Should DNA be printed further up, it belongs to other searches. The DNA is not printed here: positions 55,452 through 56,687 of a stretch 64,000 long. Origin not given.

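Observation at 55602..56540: Second Pol X-like gene with circularly permuted domain order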

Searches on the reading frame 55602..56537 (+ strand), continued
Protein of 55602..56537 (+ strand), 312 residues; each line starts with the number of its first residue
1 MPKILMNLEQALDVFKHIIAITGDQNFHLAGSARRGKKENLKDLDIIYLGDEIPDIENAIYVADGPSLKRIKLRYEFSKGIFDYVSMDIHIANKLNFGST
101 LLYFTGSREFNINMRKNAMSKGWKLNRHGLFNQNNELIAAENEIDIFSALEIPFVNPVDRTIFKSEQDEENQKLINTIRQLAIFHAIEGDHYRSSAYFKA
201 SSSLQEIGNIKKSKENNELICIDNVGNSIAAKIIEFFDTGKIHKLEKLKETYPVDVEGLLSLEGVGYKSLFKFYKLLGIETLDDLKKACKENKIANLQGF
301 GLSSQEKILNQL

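Call 31: find_homologous_proteins(query=A2, max_evalue=1e-10)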
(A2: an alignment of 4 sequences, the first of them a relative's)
Query A2 (4 sequences) (293 aa, profile of the alignment): 329 proteins with E <= 1e-10 among 8000 candidates; the best 120 are listed.
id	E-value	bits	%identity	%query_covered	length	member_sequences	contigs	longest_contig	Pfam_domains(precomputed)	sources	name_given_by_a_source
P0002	3.4e-153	527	47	100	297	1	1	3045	PF14520.13,PF14716.14,PF14791.12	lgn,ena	-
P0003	3.0e-150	518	44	100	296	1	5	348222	PF14520.13,PF14716.14,PF00633.30,PF14791.12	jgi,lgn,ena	-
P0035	4.2e-142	491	100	100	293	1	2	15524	PF12826.14,PF14520.13,PF14716.14,PF00633.30,PF14791.12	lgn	-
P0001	7.8e-142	490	39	100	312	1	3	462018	PF14520.13,PF14716.14,PF14791.12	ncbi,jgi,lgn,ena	-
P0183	3.4e-124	432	70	100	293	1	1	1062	PF12826.14,PF14520.13,PF14716.14,PF00633.30,PF14791.12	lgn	-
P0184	1.5e-58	217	36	44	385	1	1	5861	PF14520.13,PF14716.14,PF02811.27,PF14792.13,PF14791.12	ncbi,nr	ncbi:MAG: helix-hairpin-helix domain-containing protein, partial [Candidatus Moranbacteria bacterium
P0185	1.8e-53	200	35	48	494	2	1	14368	PF14520.13,PF14716.14,PF02811.27,PF14791.12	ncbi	ncbi:DNA polymerase/3'-5' exonuclease PolX, partial [Thermoproteota archaeon]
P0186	4.1e-53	199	37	50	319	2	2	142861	PF14520.13,PF14716.14,PF00633.30,PF14791.12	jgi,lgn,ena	-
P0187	2.8e-52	196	36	48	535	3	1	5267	PF12826.14,PF14520.13,PF14716.14,PF12836.14,PF11731.15,PF00633.30,PF14791.12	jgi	-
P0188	2.5e-51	193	40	48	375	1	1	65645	PF14520.13,PF14716.14,PF14792.13,PF14791.12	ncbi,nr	ncbi:hypothetical protein COU80_05690 [Candidatus Peregrinibacteria bacterium CG10_big_fil_rev_8_21_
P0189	7.4e-51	191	37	48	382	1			PF14520.13,PF14716.14,PF14792.13,PF14791.12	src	-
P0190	9.0e-51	191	40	48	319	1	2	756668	PF14520.13,PF14716.14,PF14792.13,PF00633.30,PF14791.12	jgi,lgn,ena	-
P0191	5.9e-50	188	44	44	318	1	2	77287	PF14520.13,PF14716.14,PF12836.14,PF14792.13,PF00633.30,PF14791.12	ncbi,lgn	-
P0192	8.1e-50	188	40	48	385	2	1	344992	PF10391.16,PF14520.13,PF14716.14,PF14791.12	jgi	jgi:DNA polymerase (family 10)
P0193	1.1e-49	187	38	48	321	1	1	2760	PF14520.13,PF14716.14,PF14792.13,PF14791.12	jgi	-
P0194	1.4e-49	187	38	48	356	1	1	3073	PF14520.13,PF14716.14,PF14791.12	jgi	-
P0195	1.4e-49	187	36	48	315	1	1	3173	PF14520.13,PF14716.14,PF14791.12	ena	-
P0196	1.9e-49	187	35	48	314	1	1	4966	PF12826.14,PF14520.13,PF14716.14,PF14792.13,PF00633.30,PF14791.12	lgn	-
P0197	1.9e-49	187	31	65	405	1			PF14520.13,PF14716.14,PF00633.30,PF14791.12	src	-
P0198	2.2e-49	186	37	48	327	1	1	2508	PF14520.13,PF14716.14,PF14792.13,PF00633.30,PF14791.12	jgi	jgi:DNA polymerase (family 10)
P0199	5.6e-49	185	44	42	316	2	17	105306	PF14520.13,PF14716.14,PF14792.13,PF14791.12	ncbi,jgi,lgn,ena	-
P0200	9.8e-49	184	38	44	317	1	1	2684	PF12826.14,PF14520.13,PF14716.14,PF14791.12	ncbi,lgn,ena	-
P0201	1.3e-48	184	38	48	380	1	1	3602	PF14520.13,PF14716.14,PF14792.13,PF00633.30,PF14791.12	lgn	-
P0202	1.8e-48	183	39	42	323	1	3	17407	PF14520.13,PF14716.14,PF12836.14,PF14792.13,PF00633.30,PF14791.12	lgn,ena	-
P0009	1.9e-48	183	37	42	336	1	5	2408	PF14520.13,PF14716.14,PF14792.13,PF14791.12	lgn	-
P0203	2.0e-48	183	40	42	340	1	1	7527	PF14520.13,PF14716.14,PF14792.13,PF14791.12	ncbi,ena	-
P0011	2.2e-48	183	36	49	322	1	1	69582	PF14520.13,PF14716.14,PF14791.12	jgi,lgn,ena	jgi:DNA polymerase (family 10)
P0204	2.3e-48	183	40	42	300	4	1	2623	PF12826.14,PF14520.13,PF14716.14,PF14792.13,PF14791.12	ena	-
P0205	2.4e-48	183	34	54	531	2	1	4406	PF10391.16,PF14520.13,PF14716.14,PF02811.27,PF00633.30,PF14791.12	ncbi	ncbi:DNA polymerase/3'-5' exonuclease PolX, partial [Candidatus Micrarchaeota archaeon]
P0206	2.8e-48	183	36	42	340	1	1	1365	PF14520.13,PF14716.14,PF12836.14,PF14792.13,PF14791.12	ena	-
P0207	3.6e-48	182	36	50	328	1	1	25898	PF14520.13,PF14716.14,PF14792.13,PF14791.12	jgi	jgi:DNA polymerase (family 10)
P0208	4.0e-48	182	39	42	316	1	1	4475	PF14520.13,PF14716.14,PF14792.13,PF00633.30,PF14791.12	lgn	-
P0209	4.4e-48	182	39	42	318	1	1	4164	PF14520.13,PF14716.14,PF12836.14,PF14792.13,PF00633.30,PF14791.12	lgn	-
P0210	5.2e-48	182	38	43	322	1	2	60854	PF14520.13,PF14716.14,PF12836.14,PF14792.13,PF00633.30,PF14791.12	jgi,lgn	-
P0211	5.3e-48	182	40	44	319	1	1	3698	PF14520.13,PF14716.14,PF14792.13,PF14791.12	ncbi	-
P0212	7.9e-48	181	37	44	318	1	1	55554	PF14520.13,PF14716.14,PF14792.13,PF14791.12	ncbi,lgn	-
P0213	1.3e-47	181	35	48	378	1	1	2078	PF14520.13,PF14716.14,PF14792.13,PF00633.30,PF14791.12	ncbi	-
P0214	1.3e-47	181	42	42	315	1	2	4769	PF14520.13,PF14716.14,PF14792.13,PF00633.30,PF14791.12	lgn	-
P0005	1.4e-47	181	36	47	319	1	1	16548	PF14520.13,PF14716.14,PF12836.14,PF14792.13,PF00633.30,PF14791.12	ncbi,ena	-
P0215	1.7e-47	180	34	48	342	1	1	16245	PF14520.13,PF14716.14,PF12836.14,PF14792.13,PF00633.30,PF14791.12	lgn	-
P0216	2.1e-47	180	38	52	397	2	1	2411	PF14520.13,PF14716.14,PF02811.27,PF14791.12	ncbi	ncbi:MAG TPA: PHP domain-containing protein, partial [Nitrososphaerales archaeon]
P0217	2.4e-47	180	35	48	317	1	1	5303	PF14520.13,PF14716.14,PF14791.12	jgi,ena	-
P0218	2.9e-47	179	38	43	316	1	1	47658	PF14520.13,PF14716.14,PF12836.14,PF14792.13,PF14791.12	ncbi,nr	ncbi:MAG: type-X family DNA polymerase [Kiritimatiellales bacterium]|nr:type-X family DNA polymerase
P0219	3.8e-47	179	42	42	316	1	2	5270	PF14520.13,PF14716.14,PF14792.13,PF00633.30,PF14791.12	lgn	-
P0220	4.0e-47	179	37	42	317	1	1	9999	PF14520.13,PF14716.14,PF12836.14,PF14792.13,PF00633.30,PF14791.12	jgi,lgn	-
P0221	4.1e-47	179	37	48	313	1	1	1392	PF14520.13,PF14716.14,PF14792.13,PF00633.30,PF14791.12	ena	-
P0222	4.2e-47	179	40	42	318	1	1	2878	PF14520.13,PF14716.14,PF14792.13,PF00633.30,PF14791.12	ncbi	-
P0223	4.3e-47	179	36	48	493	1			PF14520.13,PF14716.14,PF14791.12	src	-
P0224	4.9e-47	179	35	44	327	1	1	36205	PF14520.13,PF14716.14,PF14792.13,PF00633.30,PF14791.12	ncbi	-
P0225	5.7e-47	179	41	42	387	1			PF14520.13,PF14716.14,PF14791.12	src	-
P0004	9.8e-47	178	37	43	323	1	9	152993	PF14520.13,PF14716.14,PF12836.14,PF14792.13,PF00633.30,PF14791.12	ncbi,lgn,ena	-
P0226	1.1e-46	178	37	52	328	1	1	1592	PF14520.13,PF14716.14,PF14792.13,PF00633.30,PF14791.12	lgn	-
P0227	1.2e-46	177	38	42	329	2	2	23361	PF14520.13,PF14716.14,PF14792.13,PF00633.30,PF14791.12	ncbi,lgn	-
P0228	1.3e-46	177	34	45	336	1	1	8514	PF14520.13,PF14716.14,PF14792.13,PF14791.12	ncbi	-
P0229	1.5e-46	177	38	46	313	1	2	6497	PF14520.13,PF14716.14,PF12836.14,PF14792.13,PF00633.30,PF14791.12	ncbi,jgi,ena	ncbi:MAG: nucleotidyltransferase domain-containing protein [Candidatus Peribacteraceae bacterium]|jg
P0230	1.7e-46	177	37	43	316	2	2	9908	PF14520.13,PF14716.14,PF12836.14,PF14792.13,PF00633.30,PF14791.12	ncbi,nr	ncbi:type-X family DNA polymerase [Patescibacteria group bacterium]|nr:type-X family DNA polymerase 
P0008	1.9e-46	177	39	43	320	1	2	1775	PF14520.13,PF14716.14,PF14792.13,PF00633.30,PF14791.12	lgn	-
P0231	1.9e-46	177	40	43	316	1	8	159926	PF14520.13,PF14716.14,PF12836.14,PF14792.13,PF14791.12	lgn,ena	-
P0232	1.9e-46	177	40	47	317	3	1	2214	PF14520.13,PF14716.14,PF12836.14,PF14792.13,PF00633.30,PF14791.12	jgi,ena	-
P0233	2.4e-46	176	37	46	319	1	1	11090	PF14520.13,PF14716.14,PF12836.14,PF14792.13,PF00633.30,PF01909.30,PF14791.12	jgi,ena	-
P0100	2.8e-46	176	35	44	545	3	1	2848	PF14520.13,PF14716.14,PF02811.27,PF00633.30,PF14791.12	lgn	-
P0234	3.6e-46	176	38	43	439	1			PF14520.13,PF14716.14,PF02811.27,PF00633.30,PF14791.12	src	-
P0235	4.0e-46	176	37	43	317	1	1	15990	PF14520.13,PF14716.14,PF14792.13,PF00633.30,PF14791.12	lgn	-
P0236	4.2e-46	176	33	55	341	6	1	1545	PF14520.13,PF14716.14,PF12836.14,PF14792.13,PF00633.30,PF14791.12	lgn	-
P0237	4.6e-46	176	39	42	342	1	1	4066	PF14520.13,PF14716.14,PF12836.14,PF14792.13,PF14791.12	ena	-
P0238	4.8e-46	176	38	45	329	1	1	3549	PF14520.13,PF14716.14,PF14792.13,PF14791.12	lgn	-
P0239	6.7e-46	175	41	42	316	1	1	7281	PF14520.13,PF14716.14,PF12836.14,PF14792.13,PF00633.30,PF14791.12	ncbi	-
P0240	7.3e-46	175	39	42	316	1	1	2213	PF14520.13,PF14716.14,PF12836.14,PF14792.13,PF00633.30,PF14791.12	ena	-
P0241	7.8e-46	175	30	74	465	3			PF14520.13,PF11798.15,PF14716.14,PF14791.12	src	-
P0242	1.0e-45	174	40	42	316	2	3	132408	PF14520.13,PF14716.14,PF12836.14,PF14792.13,PF00633.30,PF14791.12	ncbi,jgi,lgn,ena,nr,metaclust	ncbi:MAG: hypothetical protein A2X45_16500 [Lentisphaerae bacterium GWF2_50_93]|nr:MAG: hypothetical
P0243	1.1e-45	174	39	46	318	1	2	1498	PF14520.13,PF14716.14,PF14792.13,PF14791.12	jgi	jgi:DNA polymerase (family 10)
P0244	1.1e-45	174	39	48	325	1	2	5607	PF10391.16,PF14520.13,PF14716.14,PF14792.13,PF00633.30,PF14791.12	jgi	jgi:DNA polymerase (family 10)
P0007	1.4e-45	174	38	42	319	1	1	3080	PF14520.13,PF14716.14,PF12836.14,PF14792.13,PF00633.30,PF14791.12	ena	-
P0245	1.6e-45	174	38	48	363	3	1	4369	PF14520.13,PF14716.14,PF14792.13,PF00633.30,PF14791.12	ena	-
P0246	1.8e-45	174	37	49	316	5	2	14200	PF14520.13,PF14716.14,PF12836.14,PF14792.13,PF00633.30,PF01909.30,PF14791.12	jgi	-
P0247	1.8e-45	174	45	31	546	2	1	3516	PF10391.16,PF14520.13,PF14716.14,PF02811.27,PF00633.30,PF14791.12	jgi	-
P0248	2.4e-45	173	34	48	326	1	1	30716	PF14520.13,PF14716.14,PF14792.13,PF00633.30,PF14791.12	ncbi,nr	ncbi:MAG: hypothetical protein HOO67_05870 [Candidatus Peribacteraceae bacterium]|nr:hypothetical pr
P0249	2.6e-45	173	40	42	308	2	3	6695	PF14520.13,PF14716.14,PF14792.13,PF01909.30,PF14791.12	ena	-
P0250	2.8e-45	173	39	48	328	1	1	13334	PF10391.16,PF14520.13,PF14716.14,PF14792.13,PF14791.12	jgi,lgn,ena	-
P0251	3.1e-45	173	35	58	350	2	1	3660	PF14520.13,PF14716.14,PF14792.13,PF00633.30,PF14791.12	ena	-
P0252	3.3e-45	173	39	48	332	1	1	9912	PF14520.13,PF14716.14,PF14792.13,PF00633.30,PF14791.12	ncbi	-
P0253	3.5e-45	173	40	42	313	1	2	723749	PF14520.13,PF14716.14,PF14792.13,PF00633.30,PF14791.12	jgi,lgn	jgi:DNA polymerase (family 10)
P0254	3.8e-45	173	39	42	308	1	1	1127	PF14520.13,PF14716.14,PF12836.14,PF14792.13,PF00633.30,PF14791.12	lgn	-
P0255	4.2e-45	172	36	46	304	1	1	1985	PF14520.13,PF14716.14,PF12836.14,PF14792.13,PF00633.30,PF14791.12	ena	-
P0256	6.4e-45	172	40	42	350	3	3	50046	PF14520.13,PF14716.14,PF14792.13,PF14791.12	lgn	-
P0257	6.4e-45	172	37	45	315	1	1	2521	PF10391.16,PF14520.13,PF14716.14,PF00633.30,PF14791.12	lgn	-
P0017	7.1e-45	172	34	53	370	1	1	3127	PF14520.13,PF14716.14,PF12836.14,PF14792.13,PF00633.30,PF14791.12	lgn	-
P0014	7.5e-45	172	31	48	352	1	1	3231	PF14520.13,PF14716.14,PF14792.13,PF00633.30,PF14791.12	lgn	-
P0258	7.8e-45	172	35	42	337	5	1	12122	PF14716.14,PF14792.13,PF01909.30,PF14791.12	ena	-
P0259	1.2e-44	171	39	50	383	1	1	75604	PF14520.13,PF14716.14,PF14792.13,PF00633.30,PF14791.12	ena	-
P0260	1.2e-44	171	34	47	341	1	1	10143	PF14520.13,PF14716.14,PF12836.14,PF14792.13,PF00633.30,PF14791.12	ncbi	-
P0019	1.4e-44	171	41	42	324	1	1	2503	PF14520.13,PF14716.14,PF12836.14,PF14792.13,PF14791.12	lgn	-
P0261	1.5e-44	171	33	47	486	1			PF14520.13,PF14716.14,PF02811.27,PF14792.13,PF14791.12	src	-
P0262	1.6e-44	171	39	43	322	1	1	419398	PF14520.13,PF14716.14,PF12836.14,PF14792.13,PF00633.30,PF14791.12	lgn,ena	-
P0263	1.7e-44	170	39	43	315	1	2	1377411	PF14520.13,PF14716.14,PF12836.14,PF14792.13,PF00633.30,PF14791.12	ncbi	ncbi:MAG: nucleotidyltransferase domain-containing protein [Candidatus Peribacteraceae bacterium]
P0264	1.7e-44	170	39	43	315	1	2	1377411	PF14520.13,PF14716.14,PF12836.14,PF14792.13,PF00633.30,PF14791.12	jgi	jgi:DNA polymerase (family 10)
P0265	1.7e-44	170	37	45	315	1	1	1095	PF10391.16,PF14520.13,PF14716.14,PF14792.13,PF00633.30,PF14791.12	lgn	-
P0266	1.9e-44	170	36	51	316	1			PF12826.14,PF14520.13,PF14716.14,PF12836.14,PF14792.13,PF00633.30,PF14791.12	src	-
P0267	2.0e-44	170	40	42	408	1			PF14520.13,PF14716.14,PF00633.30,PF14791.12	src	-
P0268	2.6e-44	170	32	53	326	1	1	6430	PF14520.13,PF14716.14,PF14792.13,PF00633.30,PF14791.12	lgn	-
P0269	2.9e-44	170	35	47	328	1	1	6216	PF10391.16,PF14520.13,PF14716.14,PF14792.13,PF14791.12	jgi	jgi:DNA polymerase (family 10)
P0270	3.1e-44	170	33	42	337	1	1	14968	PF12826.14,PF14520.13,PF14716.14,PF12836.14,PF14792.13,PF00633.30,PF14791.12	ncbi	-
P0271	3.2e-44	170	41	42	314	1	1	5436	PF14520.13,PF14716.14,PF14792.13,PF00633.30,PF14791.12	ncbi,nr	ncbi:MAG: hypothetical protein K9L85_04425 [Candidatus Peribacteraceae bacterium]|nr:hypothetical pr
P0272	4.2e-44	169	39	48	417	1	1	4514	PF12826.14,PF14520.13,PF14716.14,PF14791.12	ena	-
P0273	4.4e-44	169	41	42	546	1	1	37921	PF14520.13,PF14716.14,PF02811.27,PF14791.12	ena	-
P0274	6.4e-44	169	37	44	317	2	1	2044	PF14520.13,PF14716.14,PF14792.13,PF00633.30,PF14791.12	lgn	-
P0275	7.4e-44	168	38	50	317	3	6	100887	PF14520.13,PF14716.14,PF12836.14,PF14792.13,PF00633.30,PF14791.12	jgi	-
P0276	8.4e-44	168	38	47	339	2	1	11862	PF10391.16,PF14520.13,PF14716.14,PF14792.13,PF00633.30,PF14791.12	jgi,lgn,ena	-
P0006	8.5e-44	168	38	46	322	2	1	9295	PF14520.13,PF14716.14,PF12836.14,PF14792.13,PF00633.30,PF14791.12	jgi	jgi:DNA polymerase (family 10)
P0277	1.1e-43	168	38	43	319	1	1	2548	PF14520.13,PF14716.14,PF14792.13,PF00633.30,PF14791.12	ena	-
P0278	1.2e-43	168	39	42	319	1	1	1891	PF14520.13,PF14716.14,PF14792.13,PF14791.12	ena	-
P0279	1.6e-43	167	38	51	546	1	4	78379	PF14520.13,PF14716.14,PF02811.27,PF14791.12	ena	-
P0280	2.2e-43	167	37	45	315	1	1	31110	PF10391.16,PF14520.13,PF14716.14,PF14792.13,PF00633.30,PF14791.12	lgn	-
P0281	2.9e-43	166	35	46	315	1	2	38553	PF14520.13,PF14716.14,PF14792.13,PF14791.12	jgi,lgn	jgi:DNA polymerase (family 10)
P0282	3.2e-43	166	39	42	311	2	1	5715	PF14520.13,PF14716.14,PF12836.14,PF14792.13,PF00633.30,PF14791.12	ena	-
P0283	3.5e-43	166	36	43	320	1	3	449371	PF14520.13,PF14716.14,PF14792.13,PF00633.30,PF14791.12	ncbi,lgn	-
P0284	4.1e-43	166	37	47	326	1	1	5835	PF14520.13,PF14716.14,PF14792.13,PF00633.30,PF14791.12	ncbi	-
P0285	4.8e-43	166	37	49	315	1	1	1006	PF14520.13,PF14716.14,PF14792.13,PF00633.30,PF14791.12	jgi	jgi:DNA polymerase (family X)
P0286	5.2e-43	166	34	48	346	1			PF14520.13,PF14716.14,PF14791.12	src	-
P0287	7.3e-43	165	37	42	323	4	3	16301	PF14520.13,PF14716.14,PF14792.13,PF14791.12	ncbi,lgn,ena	-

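Call 47: predict_structure(alignment_id=A4)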
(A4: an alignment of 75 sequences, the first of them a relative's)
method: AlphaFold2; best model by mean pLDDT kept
length: 312 residues; sequences in the alignment: 75
mean_pLDDT: 84.3   pTM: 0.67
mean pLDDT of the five models: 84.3, 83.6, 83.3, 83.2, 83.0
residues with pLDDT >= 90: 171; 70-90: 59; 50-70: 79; < 50: 3
segments of 3 or more residues with pLDDT < 50: none
pLDDT, mean of each block of 10 residues (from residue 1): 81 97 98 94 97 96 96 90 93 98 93 93 98 98 98 95 59 66 61 67 63 61 66 72 70 75 78 86 93 92 90 90
secondary structure, 60 per line:
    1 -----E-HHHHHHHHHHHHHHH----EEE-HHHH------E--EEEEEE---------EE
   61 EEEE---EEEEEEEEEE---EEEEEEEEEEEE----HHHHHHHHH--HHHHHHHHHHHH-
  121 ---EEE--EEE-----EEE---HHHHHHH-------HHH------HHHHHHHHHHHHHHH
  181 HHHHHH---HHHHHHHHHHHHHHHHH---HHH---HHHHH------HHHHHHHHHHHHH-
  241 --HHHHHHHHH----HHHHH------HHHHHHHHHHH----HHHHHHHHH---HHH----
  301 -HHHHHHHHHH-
elements in order: H8-22 E27-29 H31-34 E44-49 E59-64 E68-77 E81-92 H97-105 H108-119 E124-126 E129-131 E137-139 H143-149 H166-186 H190-206 H216-220 H227-239 H243-251 H256-260 H267-277 H282-290 H302-311

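Call 49: fold_search(model_id=the predicted structure, library=pdb)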
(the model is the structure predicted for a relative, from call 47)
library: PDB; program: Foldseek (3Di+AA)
matches with E <= 10: 968; with E <= 0.001: 330
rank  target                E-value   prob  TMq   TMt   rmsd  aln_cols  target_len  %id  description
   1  3upq_A                1.2e-11  1.00  0.43  0.43   4.0       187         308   22  Crystal structure of the pre-catalytic ternary complex of polymerase lambda with an rATP analog opposite a templating  (released 2012-05-23)
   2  7m4e_A                1.3e-11  1.00  0.46  0.46   2.3       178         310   24  DNA Polymerase Lambda, dCTP:At Mg2+ Reaction State Ternary Complex, 120 min (released 2022-07-06)
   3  7m4f_A                1.6e-11  1.00  0.46  0.46   2.5       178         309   24  DNA Polymerase Lambda, dCTP:At Mg2+ Product State Ternary Complex, 300 min (released 2022-07-06)
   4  3pmn_A                2.1e-11  1.00  0.45  0.45   2.9       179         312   24  ternary crystal structure of polymerase lambda variant with a GT mispair at the primer terminus with Mn2+ in the activ (released 2011-02-02)
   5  3mgi_A                2.4e-11  1.00  0.44  0.43   3.2       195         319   20  Ternary complex of a DNA polymerase lambda loop mutant (released 2010-05-19)
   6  4fo6_A                2.4e-11  1.00  0.42  0.42   4.3       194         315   22  Crystal structure of the pre-catalytic ternary complex of polymerase lambda with a dATP analog opposite a templating T (released 2012-07-11)
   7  7un7_A                2.8e-11  1.00  0.42  0.41   4.5       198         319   22  DNA Polymerase lambda in complex with a 1nt microhomology substrate (released 2023-03-29)
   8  7m44_A                3.0e-11  1.00  0.43  0.43   3.9       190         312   23  DNA Polymerase Lambda, TTP:At Mg2+ Reaction State Ternary Complex, 90 sec (released 2022-07-06)
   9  3pnc_A                3.0e-11  1.00  0.42  0.41   4.1       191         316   22  Ternary crystal structure of a polymerase lambda variant with a GT mispair at the primer terminus and sodium at cataly (released 2011-02-02)
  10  4k4g_A                3.0e-11  1.00  0.42  0.41   5.3       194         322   22  Ternary crystal structures of human DNA POLYMERASE LAMBDA IN COMPLEX WITH DNA AND L-DCTP. (released 2014-07-16)
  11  7m4j_A                3.1e-11  1.00  0.45  0.44   3.3       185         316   23  DNA Polymerase Lambda, dCTP:At Mn2+ Product State Ternary Complex, 960 min (released 2022-07-06)
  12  4k4h_A                3.9e-11  1.00  0.42  0.40   4.0       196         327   21  Ternary crystal structures of a human DNA POLYMERASE LAMBDA IN COMPLEX WITH DNA AND (-)3TC-TP. (released 2014-07-16)
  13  7m4i_A                4.4e-11  1.00  0.44  0.43   3.7       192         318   21  DNA Polymerase Lambda, dCTP:At Mn2+ Product State Ternary Complex, 420 min (released 2022-07-06)
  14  7m0e_B                5.2e-11  1.00  0.43  0.42   3.5       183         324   22  Pre-catalytic synaptic complex of DNA Polymerase Lambda with gapped DSB substrate and incoming dUMPNPP (released 2022-03-16)
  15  9ewd_A                5.5e-11  1.00  0.45  0.44   2.9       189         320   22  DNA Polymerase Lambda I493K E529D, TMP:At Ca2+ Ground State Ternary Complex (released 2025-07-23)
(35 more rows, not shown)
